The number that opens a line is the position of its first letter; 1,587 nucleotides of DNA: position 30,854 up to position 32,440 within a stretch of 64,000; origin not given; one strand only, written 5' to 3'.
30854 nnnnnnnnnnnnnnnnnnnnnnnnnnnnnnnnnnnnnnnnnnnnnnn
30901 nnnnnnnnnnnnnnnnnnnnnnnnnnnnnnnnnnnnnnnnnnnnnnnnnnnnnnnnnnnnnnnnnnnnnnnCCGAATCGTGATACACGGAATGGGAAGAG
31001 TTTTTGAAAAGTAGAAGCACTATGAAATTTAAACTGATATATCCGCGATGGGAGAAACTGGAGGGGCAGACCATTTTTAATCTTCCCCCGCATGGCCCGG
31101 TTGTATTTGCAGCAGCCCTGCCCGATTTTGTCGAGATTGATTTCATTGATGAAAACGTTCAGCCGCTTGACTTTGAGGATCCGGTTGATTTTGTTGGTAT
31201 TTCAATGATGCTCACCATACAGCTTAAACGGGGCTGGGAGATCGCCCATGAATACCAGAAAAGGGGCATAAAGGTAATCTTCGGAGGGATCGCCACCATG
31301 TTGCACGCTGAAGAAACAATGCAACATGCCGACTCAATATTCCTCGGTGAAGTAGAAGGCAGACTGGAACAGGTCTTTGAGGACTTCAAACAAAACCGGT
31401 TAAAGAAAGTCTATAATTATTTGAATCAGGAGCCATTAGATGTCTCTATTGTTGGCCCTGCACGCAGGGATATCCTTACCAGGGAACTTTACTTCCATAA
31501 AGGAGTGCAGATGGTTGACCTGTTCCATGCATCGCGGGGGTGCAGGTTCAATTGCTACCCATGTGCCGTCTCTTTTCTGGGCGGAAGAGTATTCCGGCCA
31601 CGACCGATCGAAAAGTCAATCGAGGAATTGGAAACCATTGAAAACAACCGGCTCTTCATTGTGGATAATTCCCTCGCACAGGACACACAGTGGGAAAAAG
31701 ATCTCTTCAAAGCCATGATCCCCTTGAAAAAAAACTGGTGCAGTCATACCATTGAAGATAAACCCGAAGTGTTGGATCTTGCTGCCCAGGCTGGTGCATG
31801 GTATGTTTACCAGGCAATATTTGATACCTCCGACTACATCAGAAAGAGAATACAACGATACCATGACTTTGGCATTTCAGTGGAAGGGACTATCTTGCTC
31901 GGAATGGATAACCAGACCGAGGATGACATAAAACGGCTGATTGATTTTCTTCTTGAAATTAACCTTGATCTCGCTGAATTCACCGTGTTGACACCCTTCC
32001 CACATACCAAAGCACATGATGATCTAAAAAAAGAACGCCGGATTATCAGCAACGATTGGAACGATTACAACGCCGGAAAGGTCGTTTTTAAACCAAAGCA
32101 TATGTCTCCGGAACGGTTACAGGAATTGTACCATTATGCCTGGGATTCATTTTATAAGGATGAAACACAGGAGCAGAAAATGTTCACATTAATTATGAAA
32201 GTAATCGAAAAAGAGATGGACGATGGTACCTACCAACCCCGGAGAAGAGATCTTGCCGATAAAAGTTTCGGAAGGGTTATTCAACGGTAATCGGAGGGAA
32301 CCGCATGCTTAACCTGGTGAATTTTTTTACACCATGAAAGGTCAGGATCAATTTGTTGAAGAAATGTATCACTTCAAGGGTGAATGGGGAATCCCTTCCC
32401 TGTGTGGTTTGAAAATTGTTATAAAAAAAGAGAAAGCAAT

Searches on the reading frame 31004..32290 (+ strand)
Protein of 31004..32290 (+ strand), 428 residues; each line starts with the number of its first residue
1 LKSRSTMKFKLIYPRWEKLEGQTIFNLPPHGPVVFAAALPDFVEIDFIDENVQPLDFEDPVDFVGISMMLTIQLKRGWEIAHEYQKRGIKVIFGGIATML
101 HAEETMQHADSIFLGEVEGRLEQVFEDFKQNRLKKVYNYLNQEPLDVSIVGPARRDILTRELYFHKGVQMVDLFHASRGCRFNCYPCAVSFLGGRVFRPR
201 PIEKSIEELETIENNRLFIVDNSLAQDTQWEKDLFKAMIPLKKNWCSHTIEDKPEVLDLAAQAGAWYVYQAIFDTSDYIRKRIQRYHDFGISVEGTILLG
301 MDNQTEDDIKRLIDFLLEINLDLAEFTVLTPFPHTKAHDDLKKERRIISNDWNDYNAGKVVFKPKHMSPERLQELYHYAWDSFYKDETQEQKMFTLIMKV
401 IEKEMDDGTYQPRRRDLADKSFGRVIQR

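Call 5: search_protein_families(library=pfam, proteins=[window:31004-32290:+], max_evalue=0.01)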
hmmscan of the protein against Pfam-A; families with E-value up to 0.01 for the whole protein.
window:31004-32290:+ (428 aa): 2 families
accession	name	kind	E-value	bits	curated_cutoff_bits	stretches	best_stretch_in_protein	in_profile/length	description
PF02310.24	B12-binding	-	3.3e-07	30.6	32.1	1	27-124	12-120/121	B12 binding domain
PF04055.27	Radical_SAM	-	8.8e-06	26.4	29.5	1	177-315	4-165/166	Radical SAM superfamily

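Call 6: search_protein_families(library=ncbifam, proteins=[window:31004-32290:+], max_evalue=0.001)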
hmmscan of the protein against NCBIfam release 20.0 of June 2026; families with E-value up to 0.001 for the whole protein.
window:31004-32290:+ (428 aa): 10 families
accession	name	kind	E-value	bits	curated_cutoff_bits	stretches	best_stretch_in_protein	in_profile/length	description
TIGR04013.1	B12_SAM_MJ_1487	hypoth_equivalog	5.4e-14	51.8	251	1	61-225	44-209/382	TIGR04013 family B12-binding domain/radical SAM domain-containing protein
TIGR03471.1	HpnJ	equivalog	1.4e-12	47.2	577.6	1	174-402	200-448/472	hopanoid biosynthesis associated radical SAM protein HpnJ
TIGR02026.1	BchE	equivalog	8.4e-12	44.7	481.35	1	282-375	328-419/497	magnesium-protoporphyrin IX monomethyl ester anaerobic oxidative cyclase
TIGR04072.2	rSAM_ladder_B12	equivalog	9.1e-11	41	360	1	86-230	95-243/443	lipid biosynthesis B12-binding/radical SAM protein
TIGR04367.1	HpnR_B12_rSAM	equivalog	1.3e-09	37.1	650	1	78-361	78-391/490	hopanoid C-3 methylase HpnR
NF033070.1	rSAM_AprD4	equivalog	2.6e-08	33.2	500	1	288-374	335-422/456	AprD4 family radical SAM diol-dehydratase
TIGR04014.1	B12_SAM_MJ_0865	equivalog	1.8e-07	30.3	360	0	63-213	41-202/434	methyl-coenzyme M reductase glutamine C-methyltransferase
NF038361.1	rSAM_Sden_1168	equivalog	8.5e-06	24.6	575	1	166-247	278-361/560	Sden_1168 family B12-binding radical SAM P-methyltransferase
TIGR04479.1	bcpD_PhpK_rSAM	subfamily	1.5e-05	23.6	600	1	173-285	243-362/504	PhpK family radical SAM P-methyltransferase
NF040542.1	rSAM_RCCLKC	equivalog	0.00012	21.3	450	0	41-143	27-134/423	arsinothricin biosynthesis radical SAM protein ArsL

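Call 54: find_homologous_proteins(query=window:31022-32290:+, max_evalue=1e-10)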
Query window:31022-32290:+ (422 aa): 6256 proteins with E <= 1e-10 among 8000 candidates; the best 120 are listed.
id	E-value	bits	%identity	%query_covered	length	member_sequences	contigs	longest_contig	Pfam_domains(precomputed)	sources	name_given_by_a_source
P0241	2.9e-290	980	100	100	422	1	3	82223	PF04055.28,PF02310.25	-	-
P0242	1.7e-285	965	98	100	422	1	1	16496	PF04055.28,PF02310.25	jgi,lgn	-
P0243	2.8e-285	964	98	100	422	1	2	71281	PF04055.28,PF02310.25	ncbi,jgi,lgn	-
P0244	7.8e-285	962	98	100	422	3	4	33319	PF02310.25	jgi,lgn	-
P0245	1.5e-284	961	98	100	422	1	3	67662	PF04055.28,PF02310.25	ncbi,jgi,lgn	-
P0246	4.6e-278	940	95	100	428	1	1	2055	PF02310.25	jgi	-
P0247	7.1e-278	939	95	100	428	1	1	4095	PF02310.25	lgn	-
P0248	3.8e-277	937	95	100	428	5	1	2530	PF04055.28,PF02310.25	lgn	-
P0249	5.6e-277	936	99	97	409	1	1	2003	PF04055.28,PF02310.25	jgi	-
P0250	6.5e-277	936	94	100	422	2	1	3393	PF02310.25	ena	-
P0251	5.1e-274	927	93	100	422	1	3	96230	PF04055.28,PF02310.25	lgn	-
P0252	1.2e-272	922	93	100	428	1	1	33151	PF02310.25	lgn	-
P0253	3.8e-268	907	90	100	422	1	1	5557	PF04055.28,PF02310.25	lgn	-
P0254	4.3e-266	901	90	100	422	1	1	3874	PF04055.28,PF02310.25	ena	-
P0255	5.2e-263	890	88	100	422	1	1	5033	PF04055.28,PF02310.25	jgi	jgi:radical SAM superfamily enzyme YgiQ (UPF0313 family)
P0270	1.2e-233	794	78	100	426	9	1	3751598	PF04055.28,PF02310.25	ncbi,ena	-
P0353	1.1e-222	758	75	100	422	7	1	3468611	PF04055.28,PF02310.25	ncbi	-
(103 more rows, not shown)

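Call 57: list_cluster_members(proteins=[P0243, P0002, P0121])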
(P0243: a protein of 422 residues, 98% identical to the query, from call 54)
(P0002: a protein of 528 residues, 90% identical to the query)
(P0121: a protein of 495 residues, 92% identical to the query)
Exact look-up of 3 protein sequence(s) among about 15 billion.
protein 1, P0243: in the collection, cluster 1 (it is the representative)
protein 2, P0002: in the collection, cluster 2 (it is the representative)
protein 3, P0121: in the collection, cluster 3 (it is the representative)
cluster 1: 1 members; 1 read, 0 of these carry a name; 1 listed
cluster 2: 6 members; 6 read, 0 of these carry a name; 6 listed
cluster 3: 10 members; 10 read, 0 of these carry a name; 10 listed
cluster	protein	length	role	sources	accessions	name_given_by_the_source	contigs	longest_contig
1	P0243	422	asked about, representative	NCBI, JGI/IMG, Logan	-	-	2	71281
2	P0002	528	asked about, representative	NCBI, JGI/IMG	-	-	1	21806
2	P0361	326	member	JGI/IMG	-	-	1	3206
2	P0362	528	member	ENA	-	-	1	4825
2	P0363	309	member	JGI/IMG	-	-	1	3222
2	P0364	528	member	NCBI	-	-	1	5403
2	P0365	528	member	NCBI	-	-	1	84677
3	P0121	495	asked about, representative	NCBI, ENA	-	-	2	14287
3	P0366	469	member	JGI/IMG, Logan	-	-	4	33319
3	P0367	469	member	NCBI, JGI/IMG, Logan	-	-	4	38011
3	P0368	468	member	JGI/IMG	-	-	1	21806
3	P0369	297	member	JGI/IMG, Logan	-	-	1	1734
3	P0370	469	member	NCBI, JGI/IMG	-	-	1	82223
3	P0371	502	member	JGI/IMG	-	-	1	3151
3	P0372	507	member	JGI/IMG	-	-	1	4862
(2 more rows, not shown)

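Call 63: search_solved_structures(query=window:31022-32290:+, max_evalue=0.01)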
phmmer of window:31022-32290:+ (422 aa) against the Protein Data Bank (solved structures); distinct sequences matched with E-value up to 0.01: 2.
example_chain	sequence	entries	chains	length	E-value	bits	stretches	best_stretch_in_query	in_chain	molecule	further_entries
6fd2_B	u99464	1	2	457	6.8e-05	25.2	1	169-355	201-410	Putative apramycin biosynthetic oxidoreductase 4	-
9ccb_A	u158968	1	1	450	0.00012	24.3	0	55-207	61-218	Radical SAM core domain-containing protein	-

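Call 75: find_encoding_contigs(protein=P0270, flank=10000, max_places=1)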
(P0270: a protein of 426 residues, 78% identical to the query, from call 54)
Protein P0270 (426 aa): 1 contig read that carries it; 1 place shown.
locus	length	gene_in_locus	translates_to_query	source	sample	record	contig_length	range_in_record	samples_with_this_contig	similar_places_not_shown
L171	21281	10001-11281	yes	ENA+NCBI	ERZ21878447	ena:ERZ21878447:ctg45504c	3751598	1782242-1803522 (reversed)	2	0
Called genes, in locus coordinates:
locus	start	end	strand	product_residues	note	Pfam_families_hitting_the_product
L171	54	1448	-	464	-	PF02784:Orn_Arg_deC_N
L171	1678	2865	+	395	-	PF00535:Glycos_transf_2, PF09835:DUF2062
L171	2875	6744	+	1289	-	PF03176:MMPL, PF01553:Acyltransferase, PF00891:Methyltransf_2 (weak), PF08241:Methyltransf_11, PF08242:Methyltransf_12, PF13489:Methyltransf_23, PF13649:Methyltransf_25, PF13847:Methyltransf_31, +1 more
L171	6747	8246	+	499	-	PF00890:FAD_binding_2, PF01266:DAO (faint), PF01593:Amino_oxidase, PF01946:Thi4 (weak), PF12831:FAD_oxidored (faint), PF13450:NAD_binding_8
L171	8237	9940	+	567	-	PF03417:AAT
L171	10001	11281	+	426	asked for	PF02310:B12-binding (weak), PF04055:Radical_SAM (faint)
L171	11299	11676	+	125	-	-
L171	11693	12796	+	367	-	PF08100:Dimerisation, PF00891:Methyltransf_2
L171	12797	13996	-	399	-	PF01546:Peptidase_M20, PF07687:M20_dimer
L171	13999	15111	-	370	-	PF18962:Por_Secre_tail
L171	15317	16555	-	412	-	PF00994:MoCF_biosynth, PF18146:CinA_KH, PF02464:CinA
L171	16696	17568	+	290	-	PF01048:PNP_UDP_1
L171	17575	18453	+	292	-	PF13369:Transglut_core2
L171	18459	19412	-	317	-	PF01259:SAICAR_synt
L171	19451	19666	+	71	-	-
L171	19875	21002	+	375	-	PF05222:AlaDh_PNT_N, PF02826:2-Hacid_dh_C (faint), PF01262:AlaDh_PNT_C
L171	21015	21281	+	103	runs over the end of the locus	PF12769:PNTB_4TM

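Call 76: find_encoding_contigs(protein=P0353, flank=10000, max_places=1)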
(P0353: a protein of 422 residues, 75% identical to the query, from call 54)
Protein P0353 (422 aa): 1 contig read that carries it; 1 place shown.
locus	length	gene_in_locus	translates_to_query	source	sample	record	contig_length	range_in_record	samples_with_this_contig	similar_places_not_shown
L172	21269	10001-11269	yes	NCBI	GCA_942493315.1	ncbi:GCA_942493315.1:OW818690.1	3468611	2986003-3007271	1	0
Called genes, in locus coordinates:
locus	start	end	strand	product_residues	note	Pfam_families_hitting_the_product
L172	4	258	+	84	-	PF00550:PP-binding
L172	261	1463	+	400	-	PF00109:ketoacyl-synt, PF00108:Thiolase_N (weak), PF02801:Ketoacyl-synt_C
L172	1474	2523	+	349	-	PF00109:ketoacyl-synt (weak), PF13723:Ketoacyl-synt_2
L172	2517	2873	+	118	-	PF00892:EamA, PF10639:TMEM234 (weak)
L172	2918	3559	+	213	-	PF27667:YdcC (weak), PF03548:LolA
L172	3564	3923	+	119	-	PF22818:ApeI-like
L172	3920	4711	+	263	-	PF00535:Glycos_transf_2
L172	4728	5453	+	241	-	-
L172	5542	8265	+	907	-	PF03176:MMPL (faint), PF01553:Acyltransferase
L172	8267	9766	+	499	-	PF00890:FAD_binding_2, PF01266:DAO (faint), PF01593:Amino_oxidase, PF01946:Thi4, PF03486:HI0933_like (faint), PF07992:Pyr_redox_2 (faint), PF13450:NAD_binding_8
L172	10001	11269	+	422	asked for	PF02310:B12-binding, PF04055:Radical_SAM (faint)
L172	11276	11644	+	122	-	-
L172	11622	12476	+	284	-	PF01738:DLH (faint), PF20434:BD-FAE, PF07859:Abhydrolase_3 (weak), PF00326:Peptidase_S9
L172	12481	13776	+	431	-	PF00501:AMP-binding, PF14535:AMP-binding_C_2 (weak)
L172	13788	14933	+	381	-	-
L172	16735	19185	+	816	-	PF07992:Pyr_redox_2, PF13450:NAD_binding_8 (faint), PF13738:Pyr_redox_3, PF00070:Pyr_redox, PF02852:Pyr_redox_dim, PF00581:Rhodanese, PF01206:TusA, PF13686:DrsE_2, +1 more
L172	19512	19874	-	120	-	-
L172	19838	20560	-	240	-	PF03811:Zn_ribbon_InsA (faint)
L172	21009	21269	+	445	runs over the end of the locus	PF02321:OEP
